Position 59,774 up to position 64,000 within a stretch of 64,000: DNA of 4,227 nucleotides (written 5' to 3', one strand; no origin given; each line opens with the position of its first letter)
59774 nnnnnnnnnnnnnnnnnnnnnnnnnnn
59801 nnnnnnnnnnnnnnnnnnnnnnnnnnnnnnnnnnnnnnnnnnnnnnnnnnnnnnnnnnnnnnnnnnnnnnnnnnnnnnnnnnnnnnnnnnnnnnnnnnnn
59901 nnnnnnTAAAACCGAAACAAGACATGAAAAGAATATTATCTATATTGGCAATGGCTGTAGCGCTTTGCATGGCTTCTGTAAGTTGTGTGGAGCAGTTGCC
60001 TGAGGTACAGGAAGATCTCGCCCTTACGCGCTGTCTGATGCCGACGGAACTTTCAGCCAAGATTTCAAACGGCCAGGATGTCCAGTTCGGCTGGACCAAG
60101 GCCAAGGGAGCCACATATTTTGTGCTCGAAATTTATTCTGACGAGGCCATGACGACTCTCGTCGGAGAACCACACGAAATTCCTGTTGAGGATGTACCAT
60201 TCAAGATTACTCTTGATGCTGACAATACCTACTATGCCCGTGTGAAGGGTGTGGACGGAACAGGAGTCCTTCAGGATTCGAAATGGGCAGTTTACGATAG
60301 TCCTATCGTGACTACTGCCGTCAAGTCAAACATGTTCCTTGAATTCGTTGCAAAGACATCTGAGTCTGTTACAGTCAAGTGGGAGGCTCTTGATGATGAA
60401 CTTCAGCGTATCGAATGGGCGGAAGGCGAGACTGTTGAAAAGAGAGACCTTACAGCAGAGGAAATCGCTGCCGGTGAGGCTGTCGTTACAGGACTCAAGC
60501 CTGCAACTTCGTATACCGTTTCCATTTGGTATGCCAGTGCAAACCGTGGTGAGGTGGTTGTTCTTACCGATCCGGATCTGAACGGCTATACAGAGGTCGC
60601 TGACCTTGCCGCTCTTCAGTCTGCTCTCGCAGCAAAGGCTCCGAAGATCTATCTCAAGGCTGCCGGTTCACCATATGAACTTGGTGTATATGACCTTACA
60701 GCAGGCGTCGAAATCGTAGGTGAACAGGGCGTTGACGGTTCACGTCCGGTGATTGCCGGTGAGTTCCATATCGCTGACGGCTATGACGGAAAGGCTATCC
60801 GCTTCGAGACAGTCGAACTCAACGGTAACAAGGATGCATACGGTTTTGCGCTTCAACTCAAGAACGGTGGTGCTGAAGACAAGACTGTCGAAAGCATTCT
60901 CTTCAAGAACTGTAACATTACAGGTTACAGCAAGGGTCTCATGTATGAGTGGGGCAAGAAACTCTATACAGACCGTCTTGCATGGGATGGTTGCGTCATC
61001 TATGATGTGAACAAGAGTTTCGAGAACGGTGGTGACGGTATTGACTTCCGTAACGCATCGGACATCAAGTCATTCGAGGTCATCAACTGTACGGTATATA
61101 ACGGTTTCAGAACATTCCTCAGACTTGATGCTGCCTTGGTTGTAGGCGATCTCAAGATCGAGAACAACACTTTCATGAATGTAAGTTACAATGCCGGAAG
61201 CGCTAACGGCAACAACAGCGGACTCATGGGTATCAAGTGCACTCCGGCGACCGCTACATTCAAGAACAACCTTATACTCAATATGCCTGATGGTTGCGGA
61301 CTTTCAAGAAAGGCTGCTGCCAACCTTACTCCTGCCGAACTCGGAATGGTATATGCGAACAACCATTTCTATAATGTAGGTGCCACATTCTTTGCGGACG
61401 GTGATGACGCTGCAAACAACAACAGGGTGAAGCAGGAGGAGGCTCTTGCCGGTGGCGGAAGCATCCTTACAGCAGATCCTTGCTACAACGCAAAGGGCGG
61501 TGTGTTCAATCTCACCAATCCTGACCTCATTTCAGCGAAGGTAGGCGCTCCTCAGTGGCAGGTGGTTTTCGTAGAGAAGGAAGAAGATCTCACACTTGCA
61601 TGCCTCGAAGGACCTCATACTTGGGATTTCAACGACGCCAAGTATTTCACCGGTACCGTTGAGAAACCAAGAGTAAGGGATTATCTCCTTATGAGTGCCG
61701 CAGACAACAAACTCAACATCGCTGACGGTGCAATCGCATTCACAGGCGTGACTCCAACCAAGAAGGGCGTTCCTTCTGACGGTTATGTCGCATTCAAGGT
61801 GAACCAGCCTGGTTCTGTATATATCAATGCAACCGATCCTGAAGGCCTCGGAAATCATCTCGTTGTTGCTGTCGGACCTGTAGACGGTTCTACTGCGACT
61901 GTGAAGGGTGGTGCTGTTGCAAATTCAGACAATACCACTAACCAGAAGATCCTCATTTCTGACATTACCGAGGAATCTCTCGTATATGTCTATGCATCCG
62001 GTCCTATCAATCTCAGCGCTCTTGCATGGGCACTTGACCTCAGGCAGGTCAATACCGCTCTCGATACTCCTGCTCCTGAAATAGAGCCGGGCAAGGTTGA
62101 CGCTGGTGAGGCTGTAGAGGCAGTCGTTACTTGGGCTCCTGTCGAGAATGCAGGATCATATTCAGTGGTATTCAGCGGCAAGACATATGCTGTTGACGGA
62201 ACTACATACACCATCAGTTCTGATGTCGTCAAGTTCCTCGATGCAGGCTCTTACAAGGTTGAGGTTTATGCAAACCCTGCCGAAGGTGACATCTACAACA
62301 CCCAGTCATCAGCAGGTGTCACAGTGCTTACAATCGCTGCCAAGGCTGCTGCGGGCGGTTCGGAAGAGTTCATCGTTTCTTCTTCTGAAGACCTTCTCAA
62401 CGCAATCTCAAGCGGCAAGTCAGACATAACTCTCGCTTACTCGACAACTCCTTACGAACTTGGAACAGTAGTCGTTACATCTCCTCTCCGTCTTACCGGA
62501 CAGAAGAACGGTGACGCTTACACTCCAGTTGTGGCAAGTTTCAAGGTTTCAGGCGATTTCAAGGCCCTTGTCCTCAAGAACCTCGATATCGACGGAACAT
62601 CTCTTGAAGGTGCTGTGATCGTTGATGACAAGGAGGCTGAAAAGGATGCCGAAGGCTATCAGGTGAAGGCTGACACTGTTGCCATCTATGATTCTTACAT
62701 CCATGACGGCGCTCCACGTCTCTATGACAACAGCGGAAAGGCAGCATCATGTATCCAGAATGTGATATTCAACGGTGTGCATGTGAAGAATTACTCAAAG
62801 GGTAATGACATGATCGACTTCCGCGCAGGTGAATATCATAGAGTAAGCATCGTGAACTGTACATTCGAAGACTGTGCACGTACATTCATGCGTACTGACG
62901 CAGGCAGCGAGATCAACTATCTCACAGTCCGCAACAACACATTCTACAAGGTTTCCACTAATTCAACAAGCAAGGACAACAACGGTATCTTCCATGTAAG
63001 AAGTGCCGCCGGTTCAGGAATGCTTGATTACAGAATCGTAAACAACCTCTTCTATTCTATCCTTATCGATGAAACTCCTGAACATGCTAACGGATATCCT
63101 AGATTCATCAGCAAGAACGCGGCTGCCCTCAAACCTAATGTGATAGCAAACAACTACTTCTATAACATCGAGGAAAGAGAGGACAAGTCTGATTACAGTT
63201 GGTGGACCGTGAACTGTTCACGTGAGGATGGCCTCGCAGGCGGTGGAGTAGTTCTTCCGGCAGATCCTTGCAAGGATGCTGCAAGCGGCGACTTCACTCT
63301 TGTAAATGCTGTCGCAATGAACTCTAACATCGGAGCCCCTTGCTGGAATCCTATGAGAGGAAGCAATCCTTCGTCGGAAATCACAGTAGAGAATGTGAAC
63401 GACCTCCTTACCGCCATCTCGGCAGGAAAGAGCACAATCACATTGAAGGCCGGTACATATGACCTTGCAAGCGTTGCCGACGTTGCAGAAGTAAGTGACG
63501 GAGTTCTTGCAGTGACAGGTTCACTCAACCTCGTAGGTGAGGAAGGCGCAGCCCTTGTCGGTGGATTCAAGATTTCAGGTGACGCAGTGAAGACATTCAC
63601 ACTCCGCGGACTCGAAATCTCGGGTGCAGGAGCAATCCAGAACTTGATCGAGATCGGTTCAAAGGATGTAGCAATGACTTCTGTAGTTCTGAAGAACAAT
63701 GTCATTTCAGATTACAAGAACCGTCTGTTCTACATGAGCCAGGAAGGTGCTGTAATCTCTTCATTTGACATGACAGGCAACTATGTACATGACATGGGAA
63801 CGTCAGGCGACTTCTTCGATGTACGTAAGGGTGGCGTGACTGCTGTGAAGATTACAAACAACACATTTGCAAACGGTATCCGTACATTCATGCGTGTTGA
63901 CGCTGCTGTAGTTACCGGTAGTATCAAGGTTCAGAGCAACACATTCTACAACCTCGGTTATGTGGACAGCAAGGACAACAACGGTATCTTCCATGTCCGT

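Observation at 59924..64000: Giant surface lipoprotein with at least three tandem beta-helix modules after SusD, missed by the ORF track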

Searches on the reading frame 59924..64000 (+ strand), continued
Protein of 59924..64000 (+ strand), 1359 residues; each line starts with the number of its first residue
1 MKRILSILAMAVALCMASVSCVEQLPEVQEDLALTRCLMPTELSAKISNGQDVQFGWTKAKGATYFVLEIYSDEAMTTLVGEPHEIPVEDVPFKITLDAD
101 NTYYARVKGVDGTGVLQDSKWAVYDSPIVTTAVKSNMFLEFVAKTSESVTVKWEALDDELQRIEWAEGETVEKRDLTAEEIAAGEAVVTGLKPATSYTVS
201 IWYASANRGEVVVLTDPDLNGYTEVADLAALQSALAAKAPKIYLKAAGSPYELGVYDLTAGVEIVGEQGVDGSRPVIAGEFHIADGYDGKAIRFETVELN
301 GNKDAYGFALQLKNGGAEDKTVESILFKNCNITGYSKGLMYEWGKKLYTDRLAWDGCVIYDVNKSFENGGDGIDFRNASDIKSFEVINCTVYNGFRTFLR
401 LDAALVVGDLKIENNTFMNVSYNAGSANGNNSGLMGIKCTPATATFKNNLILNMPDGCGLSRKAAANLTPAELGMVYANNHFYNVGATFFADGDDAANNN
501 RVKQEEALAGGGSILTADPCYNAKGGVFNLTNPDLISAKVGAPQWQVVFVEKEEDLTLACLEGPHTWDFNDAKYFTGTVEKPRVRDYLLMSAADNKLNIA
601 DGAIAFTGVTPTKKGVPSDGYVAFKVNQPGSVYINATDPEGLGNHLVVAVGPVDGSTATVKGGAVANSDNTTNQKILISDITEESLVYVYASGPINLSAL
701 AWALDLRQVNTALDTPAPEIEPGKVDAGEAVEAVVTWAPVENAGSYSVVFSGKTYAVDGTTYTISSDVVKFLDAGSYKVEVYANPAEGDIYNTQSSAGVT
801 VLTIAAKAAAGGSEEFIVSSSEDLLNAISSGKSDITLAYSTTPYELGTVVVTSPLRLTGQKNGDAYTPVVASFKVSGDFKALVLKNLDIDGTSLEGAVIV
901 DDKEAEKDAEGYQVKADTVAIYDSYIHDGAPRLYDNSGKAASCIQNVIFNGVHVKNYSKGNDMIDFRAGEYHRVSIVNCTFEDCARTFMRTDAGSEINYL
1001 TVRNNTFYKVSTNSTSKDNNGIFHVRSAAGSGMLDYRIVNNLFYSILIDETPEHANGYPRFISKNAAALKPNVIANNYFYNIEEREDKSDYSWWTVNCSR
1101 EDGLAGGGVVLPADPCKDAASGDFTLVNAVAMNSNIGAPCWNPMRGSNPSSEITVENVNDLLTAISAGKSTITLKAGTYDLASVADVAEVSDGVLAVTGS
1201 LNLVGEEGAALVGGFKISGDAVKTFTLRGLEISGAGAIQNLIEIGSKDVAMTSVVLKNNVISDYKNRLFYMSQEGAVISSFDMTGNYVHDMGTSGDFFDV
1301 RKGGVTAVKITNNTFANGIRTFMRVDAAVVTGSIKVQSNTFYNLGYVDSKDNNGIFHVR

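Call 16: find_encoding_contigs(protein=P0001, flank=10000, max_places=4)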
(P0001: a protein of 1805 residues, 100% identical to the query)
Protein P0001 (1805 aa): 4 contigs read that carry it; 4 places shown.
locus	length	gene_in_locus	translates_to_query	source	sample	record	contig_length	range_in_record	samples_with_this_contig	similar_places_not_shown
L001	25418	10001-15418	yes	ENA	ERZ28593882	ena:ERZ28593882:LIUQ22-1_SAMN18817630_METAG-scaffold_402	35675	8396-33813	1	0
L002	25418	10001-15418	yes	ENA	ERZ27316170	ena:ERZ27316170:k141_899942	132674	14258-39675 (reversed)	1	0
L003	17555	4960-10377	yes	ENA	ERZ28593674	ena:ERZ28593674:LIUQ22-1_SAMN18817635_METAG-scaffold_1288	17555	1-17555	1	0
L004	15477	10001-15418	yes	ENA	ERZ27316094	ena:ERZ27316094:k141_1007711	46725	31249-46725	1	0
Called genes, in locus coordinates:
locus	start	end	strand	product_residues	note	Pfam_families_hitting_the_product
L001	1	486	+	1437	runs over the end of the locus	PF08450:SGL (faint), PF07494:Reg_prop (weak), PF07495:Y_Y_Y, PF00512:HisKA, PF02518:HATPase_c, PF00072:Response_reg, PF00165:HTH_AraC (weak), PF12833:HTH_18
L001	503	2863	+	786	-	PF07470:Glyco_hydro_88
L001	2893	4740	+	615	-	PF00041:fn3 (weak)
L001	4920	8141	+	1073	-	PF13620:CarboxypepD_reg (weak), PF13715:CarbopepD_reg_2, PF07715:Plug, PF00593:TonB_dep_Rec_b-barrel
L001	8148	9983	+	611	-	PF07980:SusD_RagB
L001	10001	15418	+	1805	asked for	PF00041:fn3 (faint), PF16318:DUF4957 (weak), PF17161:DUF5123, PF16318:DUF4957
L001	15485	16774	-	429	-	PF00144:Beta-lactamase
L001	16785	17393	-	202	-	PF13189:Cytidylate_kin2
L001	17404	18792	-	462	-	PF01554:MatE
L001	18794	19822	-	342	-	PF00254:FKBP_C (weak)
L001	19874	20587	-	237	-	PF00254:FKBP_C (weak)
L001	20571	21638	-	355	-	PF01368:DHH, PF02272:DHHA1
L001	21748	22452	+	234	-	-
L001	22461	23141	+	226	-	PF12864:DUF3822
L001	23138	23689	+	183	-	PF03602:Cons_hypoth95, PF05175:MTS (faint), PF13847:Methyltransf_31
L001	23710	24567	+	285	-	PF16153:DUF4861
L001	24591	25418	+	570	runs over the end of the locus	PF00916:Sulfate_transp, PF01740:STAS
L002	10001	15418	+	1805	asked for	PF00041:fn3 (faint), PF16318:DUF4957 (weak), PF17161:DUF5123, PF16318:DUF4957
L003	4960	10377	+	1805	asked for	PF00041:fn3 (faint), PF16318:DUF4957 (weak), PF17161:DUF5123, PF16318:DUF4957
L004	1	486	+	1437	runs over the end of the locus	PF08450:SGL (faint), PF07494:Reg_prop (weak), PF07495:Y_Y_Y, PF00512:HisKA, PF02518:HATPase_c, PF00072:Response_reg, PF00165:HTH_AraC (weak), PF12833:HTH_18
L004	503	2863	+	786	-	PF07470:Glyco_hydro_88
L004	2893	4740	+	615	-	PF00041:fn3 (weak)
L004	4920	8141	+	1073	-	PF13620:CarboxypepD_reg (weak), PF13715:CarbopepD_reg_2, PF07715:Plug, PF00593:TonB_dep_Rec_b-barrel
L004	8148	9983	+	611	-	PF07980:SusD_RagB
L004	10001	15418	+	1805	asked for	PF00041:fn3 (faint), PF16318:DUF4957 (weak), PF17161:DUF5123, PF16318:DUF4957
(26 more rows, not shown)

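Call 29: search_protein_families(library=ncbifam, proteins=[P0001], max_evalue=0.01)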
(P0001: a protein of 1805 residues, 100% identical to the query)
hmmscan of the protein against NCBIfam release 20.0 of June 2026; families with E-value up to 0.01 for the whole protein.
P0001 (1805 aa): 0 families

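Call 39: predict_structure(alignment_id=A3)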
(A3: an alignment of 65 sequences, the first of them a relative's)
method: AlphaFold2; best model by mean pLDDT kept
length: 990 residues; sequences in the alignment: 65
mean_pLDDT: 92.2   pTM: 0.63
mean pLDDT of the five models: 92.2, 91.6, 91.1, 90.9, 90.2
residues with pLDDT >= 90: 746; 70-90: 232; 50-70: 11; < 50: 1
segments of 3 or more residues with pLDDT < 50: none
pLDDT, mean of each block of 10 residues (from residue 1): 92 92 93 93 94 93 96 85 92 95 97 85 94 97 89 95 95 93 97 91 89 90 95 85 90 91 92 88 89 87 93 87 90 79 89 90 92 89 95 96 92 97 95 95 97 95 97 94 96 98 95 95 97 93 94 97 92 93 92 95 89 89 92 94 89 92 74 90 91 93 92 94 96 94 96 95 96 95 95 97 90 96 97 94 97 94 92 93 97 90 89 90 94 77 75 92 92 90 93
secondary structure, 60 per line:
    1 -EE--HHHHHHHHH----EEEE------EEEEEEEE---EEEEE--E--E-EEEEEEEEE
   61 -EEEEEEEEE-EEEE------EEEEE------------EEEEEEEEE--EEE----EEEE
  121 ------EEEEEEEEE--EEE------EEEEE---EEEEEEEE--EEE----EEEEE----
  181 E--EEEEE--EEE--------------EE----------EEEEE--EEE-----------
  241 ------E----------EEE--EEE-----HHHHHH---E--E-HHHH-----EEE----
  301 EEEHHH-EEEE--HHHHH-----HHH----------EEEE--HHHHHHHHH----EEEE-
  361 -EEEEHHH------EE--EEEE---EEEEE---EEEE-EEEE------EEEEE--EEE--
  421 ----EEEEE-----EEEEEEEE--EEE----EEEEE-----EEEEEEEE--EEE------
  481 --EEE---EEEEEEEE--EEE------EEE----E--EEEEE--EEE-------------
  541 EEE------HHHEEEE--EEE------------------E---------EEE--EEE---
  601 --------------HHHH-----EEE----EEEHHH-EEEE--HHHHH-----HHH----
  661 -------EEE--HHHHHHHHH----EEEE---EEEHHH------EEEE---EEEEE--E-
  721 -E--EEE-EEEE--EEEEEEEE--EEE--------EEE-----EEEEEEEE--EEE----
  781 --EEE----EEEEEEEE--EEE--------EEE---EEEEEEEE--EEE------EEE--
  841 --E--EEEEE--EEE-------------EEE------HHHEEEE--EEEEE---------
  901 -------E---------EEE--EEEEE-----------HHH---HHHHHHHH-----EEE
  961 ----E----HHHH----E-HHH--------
elements in order (helices of 4 or more, strands of 3 or more residues): H6-14 E19-22 E29-36 E40-44 E52-60 E62-70 E72-75 E82-86 E99-107 E110-112 E117-120 E127-135 E138-140 E147-151 E155-162 E165-167 E172-176 E184-188 E191-193 E220-224 E227-229 E258-260 E263-265 H271-276 H285-288 E294-296 E301-303 E308-311 H314-318 E337-340 H343-351 E356-359 E362-365 E379-382 E386-390 E394-397 E399-402 E409-413 E416-418 E425-429 E435-442 E445-447 E452-456 E462-469 E472-474 E483-485 E489-496 E499-501 E508-510 E518-522 E525-527 E541-543 E553-556 E559-561 E590-592 E595-597 H615-618 E624-626 E631-633 E638-641 H644-648 E668-670 H673-681 E686-689 E693-695 E705-708 E712-716 E725-727 E729-732 E735-742 E745-747 E756-758 E764-771 E774-776 E783-785 E790-797 E800-802 E811-813 E817-824 E827-829 E836-838 E846-850 E853-855 E869-871 E881-884 E887-891 E918-920 E923-927 H945-952 E958-960 H970-973

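Call 41: fold_search(model_id=the predicted structure, library=pdb)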
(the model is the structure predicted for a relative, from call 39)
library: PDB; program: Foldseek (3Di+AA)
matches with E <= 10: 391; with E <= 0.001: 12
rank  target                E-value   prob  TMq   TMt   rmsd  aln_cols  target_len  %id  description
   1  7o77                  1.8e-08  1.00  0.19  0.26  36.6      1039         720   11  Structure of the PL6 family alginate lyase Patl3640 from Pseudoalteromonas atlantica T6c (released 2021-07-28)
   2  8bwk_B                1.1e-07  1.00  0.20  0.27  38.7      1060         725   12  Metagenomic derived PL6 alginate lyase (released 2023-12-20)
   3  8bwk_C                1.6e-07  1.00  0.19  0.25  38.4      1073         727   11  Metagenomic derived PL6 alginate lyase (released 2023-12-20)
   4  7dmk_A                2.1e-07  1.00  0.23  0.31  24.4       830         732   13  PL6 alginate lyase BcAlyPL6 (released 2021-10-06)
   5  5gkd_A                2.3e-07  1.00  0.17  0.22  38.7      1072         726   11  Structure of PL6 family alginate lyase AlyGC (released 2017-02-08)
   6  5gkq_A                3.0e-07  1.00  0.18  0.24  39.0      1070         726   11  Structure of PL6 family alginate lyase AlyGC mutant-R241A (released 2017-02-08)
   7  8bwk_A                4.7e-07  1.00  0.20  0.27  38.4      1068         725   12  Metagenomic derived PL6 alginate lyase (released 2023-12-20)
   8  7dmk_C                4.9e-07  1.00  0.20  0.26  33.8      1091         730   11  PL6 alginate lyase BcAlyPL6 (released 2021-10-06)
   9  7dmk_B                1.3e-06  1.00  0.23  0.30  24.8       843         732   13  PL6 alginate lyase BcAlyPL6 (released 2021-10-06)
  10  8bwk_D                4.1e-06  1.00  0.15  0.20  38.5      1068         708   11  Metagenomic derived PL6 alginate lyase (released 2023-12-20)
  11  7o7t                  6.4e-06  1.00  0.19  0.25  38.3      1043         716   11  Structure of the PL6 family alginate lyase Patl3640 from Pseudoalteromonas atlantica T6c in complex with 4-deoxy-L-eryth (released 2021-07-28)
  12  7dmk_D                8.3e-06  1.00  0.23  0.31  24.4       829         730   12  PL6 alginate lyase BcAlyPL6 (released 2021-10-06)
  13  8yk3_A                3.3e-03  0.07  0.05  0.07  36.8       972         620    8  Blood group B alpha-1,3-galactosidase AgaBb from Bifidobacterium bifidum, construct T7-tag_24-673 (released 2024-07-10)
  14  7xks                  3.6e-03  1.00  0.18  0.52   8.2       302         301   19  Crystal structure of an alkaline pectate lyase from Bacillus clausii (released 2023-03-29)
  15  1ooc_A                4.3e-03  1.00  0.19  0.46  11.4       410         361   12  Mutations in the T1.5 loop of pectate lyase A (released 2004-03-16)
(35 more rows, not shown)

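Call 49: find_encoding_contigs(protein=P0097, flank=10000, max_places=2)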
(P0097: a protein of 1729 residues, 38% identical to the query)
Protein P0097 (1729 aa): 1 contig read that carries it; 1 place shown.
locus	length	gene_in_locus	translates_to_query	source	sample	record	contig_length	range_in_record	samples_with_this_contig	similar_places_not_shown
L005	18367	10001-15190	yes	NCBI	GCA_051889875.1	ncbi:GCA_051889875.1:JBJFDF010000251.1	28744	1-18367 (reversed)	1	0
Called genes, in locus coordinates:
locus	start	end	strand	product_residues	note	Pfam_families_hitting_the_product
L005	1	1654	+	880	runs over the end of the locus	PF07494:Reg_prop (faint), PF07495:Y_Y_Y, PF00512:HisKA, PF02518:HATPase_c, PF00072:Response_reg, PF12833:HTH_18, PF00165:HTH_AraC (weak)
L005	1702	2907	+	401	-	PF07470:Glyco_hydro_88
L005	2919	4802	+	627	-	PF00041:fn3 (weak)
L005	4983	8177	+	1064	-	PF13620:CarboxypepD_reg (weak), PF13715:CarbopepD_reg_2, PF07715:Plug, PF00593:TonB_dep_Rec_b-barrel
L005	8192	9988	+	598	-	PF14322:SusD-like_3, PF12771:SusD-like_2 (weak), PF07980:SusD_RagB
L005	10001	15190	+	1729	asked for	PF00041:fn3 (weak), PF16318:DUF4957, PF17161:DUF5123 (weak)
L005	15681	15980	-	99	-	PF07876:Dabb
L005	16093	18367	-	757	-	PF01645:Glu_synthase, PF01493:GXGXG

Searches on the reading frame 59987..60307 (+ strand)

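Call 69: search_protein_families(library=pfam, proteins=[window:59987-60307:+], max_evalue=10)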
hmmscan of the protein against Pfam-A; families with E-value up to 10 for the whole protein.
window:59987-60307:+ (107 aa): 1 family
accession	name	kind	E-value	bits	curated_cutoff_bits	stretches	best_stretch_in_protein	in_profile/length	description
PF25814.1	fn3_SORL1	-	0.0068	16.8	27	1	19-87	5-70/90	SORL1-like, fn3 domain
